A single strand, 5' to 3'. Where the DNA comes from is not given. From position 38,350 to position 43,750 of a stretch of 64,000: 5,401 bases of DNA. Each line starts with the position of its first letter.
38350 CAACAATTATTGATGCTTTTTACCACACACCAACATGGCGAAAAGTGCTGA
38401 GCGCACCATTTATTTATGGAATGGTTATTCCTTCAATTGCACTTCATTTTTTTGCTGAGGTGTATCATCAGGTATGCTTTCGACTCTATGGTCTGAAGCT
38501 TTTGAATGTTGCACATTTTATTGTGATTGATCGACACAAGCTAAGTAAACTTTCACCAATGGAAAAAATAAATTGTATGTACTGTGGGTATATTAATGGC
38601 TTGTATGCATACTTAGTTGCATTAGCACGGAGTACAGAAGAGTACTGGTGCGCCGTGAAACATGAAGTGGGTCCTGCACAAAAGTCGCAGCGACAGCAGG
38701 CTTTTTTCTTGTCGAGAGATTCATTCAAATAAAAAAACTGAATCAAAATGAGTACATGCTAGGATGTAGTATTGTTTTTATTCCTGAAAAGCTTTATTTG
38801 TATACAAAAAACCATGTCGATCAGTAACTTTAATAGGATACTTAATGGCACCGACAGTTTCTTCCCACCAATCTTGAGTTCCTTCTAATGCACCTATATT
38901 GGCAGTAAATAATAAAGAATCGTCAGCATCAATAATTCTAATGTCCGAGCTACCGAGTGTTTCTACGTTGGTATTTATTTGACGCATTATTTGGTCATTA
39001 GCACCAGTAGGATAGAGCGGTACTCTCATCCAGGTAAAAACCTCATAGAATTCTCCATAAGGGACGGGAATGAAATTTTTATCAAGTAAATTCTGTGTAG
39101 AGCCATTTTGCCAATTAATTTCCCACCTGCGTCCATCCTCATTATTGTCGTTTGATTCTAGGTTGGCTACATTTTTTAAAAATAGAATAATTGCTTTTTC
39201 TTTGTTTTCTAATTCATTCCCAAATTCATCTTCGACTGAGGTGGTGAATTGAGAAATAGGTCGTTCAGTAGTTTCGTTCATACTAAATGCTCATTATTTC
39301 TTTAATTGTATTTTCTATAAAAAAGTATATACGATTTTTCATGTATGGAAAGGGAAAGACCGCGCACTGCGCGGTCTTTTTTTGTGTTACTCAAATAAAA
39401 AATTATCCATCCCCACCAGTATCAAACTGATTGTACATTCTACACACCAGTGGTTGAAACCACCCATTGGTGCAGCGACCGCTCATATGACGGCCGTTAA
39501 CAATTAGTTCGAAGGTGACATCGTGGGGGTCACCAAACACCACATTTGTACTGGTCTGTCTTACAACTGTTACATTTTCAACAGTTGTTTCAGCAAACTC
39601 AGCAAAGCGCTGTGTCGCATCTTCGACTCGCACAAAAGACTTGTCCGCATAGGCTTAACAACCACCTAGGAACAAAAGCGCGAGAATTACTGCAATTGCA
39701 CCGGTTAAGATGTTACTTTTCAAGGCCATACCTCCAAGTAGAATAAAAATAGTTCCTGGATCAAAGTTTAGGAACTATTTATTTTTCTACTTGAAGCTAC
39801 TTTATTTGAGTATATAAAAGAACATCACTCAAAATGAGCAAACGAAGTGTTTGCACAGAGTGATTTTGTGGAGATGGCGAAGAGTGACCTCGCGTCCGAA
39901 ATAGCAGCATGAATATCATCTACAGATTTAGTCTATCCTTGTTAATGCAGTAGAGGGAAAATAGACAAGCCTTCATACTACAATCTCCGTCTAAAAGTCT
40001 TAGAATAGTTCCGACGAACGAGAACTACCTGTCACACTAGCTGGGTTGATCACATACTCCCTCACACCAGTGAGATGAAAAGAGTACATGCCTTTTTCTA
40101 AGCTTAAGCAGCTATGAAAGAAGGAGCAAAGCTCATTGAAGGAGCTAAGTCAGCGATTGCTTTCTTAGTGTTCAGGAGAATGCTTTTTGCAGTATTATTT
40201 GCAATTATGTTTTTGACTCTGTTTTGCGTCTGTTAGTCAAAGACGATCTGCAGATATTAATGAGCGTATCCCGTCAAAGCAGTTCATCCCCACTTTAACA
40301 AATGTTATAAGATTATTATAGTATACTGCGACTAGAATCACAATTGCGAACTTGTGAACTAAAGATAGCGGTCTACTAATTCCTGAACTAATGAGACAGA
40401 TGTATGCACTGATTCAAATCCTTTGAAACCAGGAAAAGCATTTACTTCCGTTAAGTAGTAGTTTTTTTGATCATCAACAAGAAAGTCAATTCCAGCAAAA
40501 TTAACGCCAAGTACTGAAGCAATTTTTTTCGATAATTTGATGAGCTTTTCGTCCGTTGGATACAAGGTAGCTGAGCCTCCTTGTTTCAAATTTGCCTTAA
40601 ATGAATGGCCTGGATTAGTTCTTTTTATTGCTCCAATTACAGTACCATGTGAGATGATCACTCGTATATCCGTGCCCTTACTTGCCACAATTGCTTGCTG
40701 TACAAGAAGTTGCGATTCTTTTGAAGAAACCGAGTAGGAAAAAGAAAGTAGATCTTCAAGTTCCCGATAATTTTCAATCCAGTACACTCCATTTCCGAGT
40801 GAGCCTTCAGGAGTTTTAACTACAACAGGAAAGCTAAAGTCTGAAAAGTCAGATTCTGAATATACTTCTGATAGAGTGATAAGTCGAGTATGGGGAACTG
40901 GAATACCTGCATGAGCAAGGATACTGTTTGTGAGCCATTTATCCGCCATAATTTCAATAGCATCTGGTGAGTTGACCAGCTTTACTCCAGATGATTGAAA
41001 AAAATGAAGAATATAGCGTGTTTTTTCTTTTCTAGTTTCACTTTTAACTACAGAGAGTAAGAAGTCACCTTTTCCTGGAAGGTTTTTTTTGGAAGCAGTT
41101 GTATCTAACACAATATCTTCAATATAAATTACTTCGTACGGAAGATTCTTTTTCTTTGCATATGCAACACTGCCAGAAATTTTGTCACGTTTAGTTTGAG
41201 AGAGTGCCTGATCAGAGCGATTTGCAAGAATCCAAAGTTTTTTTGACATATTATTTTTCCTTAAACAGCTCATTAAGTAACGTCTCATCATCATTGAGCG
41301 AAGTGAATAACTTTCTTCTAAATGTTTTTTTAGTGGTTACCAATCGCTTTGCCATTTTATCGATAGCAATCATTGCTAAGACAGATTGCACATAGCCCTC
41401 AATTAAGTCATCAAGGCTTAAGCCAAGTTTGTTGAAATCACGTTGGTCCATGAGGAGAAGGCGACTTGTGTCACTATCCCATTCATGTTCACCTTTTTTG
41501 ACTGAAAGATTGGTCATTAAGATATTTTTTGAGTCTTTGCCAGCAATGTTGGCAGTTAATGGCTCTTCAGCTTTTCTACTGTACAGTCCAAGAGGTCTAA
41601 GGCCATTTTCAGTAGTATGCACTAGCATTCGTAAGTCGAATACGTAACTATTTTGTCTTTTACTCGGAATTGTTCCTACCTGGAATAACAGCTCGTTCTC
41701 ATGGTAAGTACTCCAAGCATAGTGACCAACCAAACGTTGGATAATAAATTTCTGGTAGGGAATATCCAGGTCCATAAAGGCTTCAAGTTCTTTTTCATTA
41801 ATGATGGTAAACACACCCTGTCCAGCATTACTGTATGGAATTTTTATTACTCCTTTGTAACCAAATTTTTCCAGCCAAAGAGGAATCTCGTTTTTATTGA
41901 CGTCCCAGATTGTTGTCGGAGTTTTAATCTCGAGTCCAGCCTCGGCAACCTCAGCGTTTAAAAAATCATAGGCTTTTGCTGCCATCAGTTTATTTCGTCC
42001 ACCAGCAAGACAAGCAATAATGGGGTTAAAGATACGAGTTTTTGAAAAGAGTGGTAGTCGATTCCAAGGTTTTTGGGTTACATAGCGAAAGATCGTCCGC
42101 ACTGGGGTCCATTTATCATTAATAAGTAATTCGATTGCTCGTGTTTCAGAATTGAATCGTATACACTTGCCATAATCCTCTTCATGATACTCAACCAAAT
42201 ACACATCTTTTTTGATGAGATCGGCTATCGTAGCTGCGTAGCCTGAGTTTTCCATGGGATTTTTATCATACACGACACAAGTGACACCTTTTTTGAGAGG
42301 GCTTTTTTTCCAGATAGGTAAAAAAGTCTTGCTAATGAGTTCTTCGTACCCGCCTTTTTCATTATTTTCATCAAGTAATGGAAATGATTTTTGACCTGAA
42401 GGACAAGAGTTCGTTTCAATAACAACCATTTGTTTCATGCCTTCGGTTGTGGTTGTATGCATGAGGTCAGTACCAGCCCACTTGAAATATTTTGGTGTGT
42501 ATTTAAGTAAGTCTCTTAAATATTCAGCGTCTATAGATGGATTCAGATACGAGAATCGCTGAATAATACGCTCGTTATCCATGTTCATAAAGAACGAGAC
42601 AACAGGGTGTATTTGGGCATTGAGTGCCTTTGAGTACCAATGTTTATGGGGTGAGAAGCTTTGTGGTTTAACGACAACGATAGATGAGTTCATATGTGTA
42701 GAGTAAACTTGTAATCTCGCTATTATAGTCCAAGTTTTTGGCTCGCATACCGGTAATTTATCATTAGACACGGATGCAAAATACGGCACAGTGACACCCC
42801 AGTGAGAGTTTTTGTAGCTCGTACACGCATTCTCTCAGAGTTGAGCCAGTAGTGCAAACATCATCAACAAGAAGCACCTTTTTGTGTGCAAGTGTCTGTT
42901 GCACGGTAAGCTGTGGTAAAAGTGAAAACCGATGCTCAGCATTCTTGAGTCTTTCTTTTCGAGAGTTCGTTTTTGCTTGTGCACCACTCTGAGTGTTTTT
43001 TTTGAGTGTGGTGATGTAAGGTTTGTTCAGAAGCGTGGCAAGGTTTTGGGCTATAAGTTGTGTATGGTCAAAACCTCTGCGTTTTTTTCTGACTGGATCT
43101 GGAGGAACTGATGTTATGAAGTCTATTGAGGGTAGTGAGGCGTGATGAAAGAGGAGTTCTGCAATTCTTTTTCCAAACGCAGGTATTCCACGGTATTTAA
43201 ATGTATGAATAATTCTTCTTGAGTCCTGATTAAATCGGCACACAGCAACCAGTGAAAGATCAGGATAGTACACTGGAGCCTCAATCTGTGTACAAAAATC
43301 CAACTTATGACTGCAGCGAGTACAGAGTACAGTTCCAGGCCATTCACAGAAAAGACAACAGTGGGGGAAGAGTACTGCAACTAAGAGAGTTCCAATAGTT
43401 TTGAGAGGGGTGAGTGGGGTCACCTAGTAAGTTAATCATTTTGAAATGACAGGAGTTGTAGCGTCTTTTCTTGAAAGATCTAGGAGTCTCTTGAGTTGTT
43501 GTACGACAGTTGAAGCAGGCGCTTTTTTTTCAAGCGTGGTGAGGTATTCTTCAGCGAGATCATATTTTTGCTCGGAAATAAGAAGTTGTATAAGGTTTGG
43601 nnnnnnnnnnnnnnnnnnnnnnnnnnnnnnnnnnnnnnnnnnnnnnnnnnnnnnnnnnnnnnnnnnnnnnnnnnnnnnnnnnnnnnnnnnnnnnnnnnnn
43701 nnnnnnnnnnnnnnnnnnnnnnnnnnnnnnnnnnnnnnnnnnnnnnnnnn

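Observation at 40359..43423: Operon pairing a tubulin-tyrosine-ligase-like ATP-grasp with a RimK-like glutamate ligase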

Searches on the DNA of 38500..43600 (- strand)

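Call 40: search_rna_families(source=window, start=38500, end=43600, threshold=gathering)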
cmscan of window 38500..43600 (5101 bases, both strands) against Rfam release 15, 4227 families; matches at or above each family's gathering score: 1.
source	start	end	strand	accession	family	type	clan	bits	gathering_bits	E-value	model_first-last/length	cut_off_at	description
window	39866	40291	-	RF00023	tmRNA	Gene;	CL00001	104.7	47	5.8e-41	1-374/374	no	transfer-messenger RNA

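Call 59: search_rna_families(sources=[L007, L008, L015], threshold=gathering)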
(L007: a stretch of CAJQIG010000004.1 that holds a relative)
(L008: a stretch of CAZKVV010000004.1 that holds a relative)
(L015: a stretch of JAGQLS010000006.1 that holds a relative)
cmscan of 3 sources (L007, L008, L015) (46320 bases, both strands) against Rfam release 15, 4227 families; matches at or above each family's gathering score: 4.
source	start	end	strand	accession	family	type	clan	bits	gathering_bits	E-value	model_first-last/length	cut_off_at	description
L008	8497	8916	+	RF00023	tmRNA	Gene;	CL00001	101.8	47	9.3e-39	1-374/374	no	transfer-messenger RNA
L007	9372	9793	+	RF00023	tmRNA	Gene;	CL00001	95.7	47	3.5e-36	1-374/374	no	transfer-messenger RNA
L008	2802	2874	+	RF00005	tRNA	Gene; tRNA;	CL00001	72.2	29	5.6e-14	1-71/71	no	tRNA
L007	3883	3956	+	RF00005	tRNA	Gene; tRNA;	CL00001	68.4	29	6.1e-13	1-71/71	no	tRNA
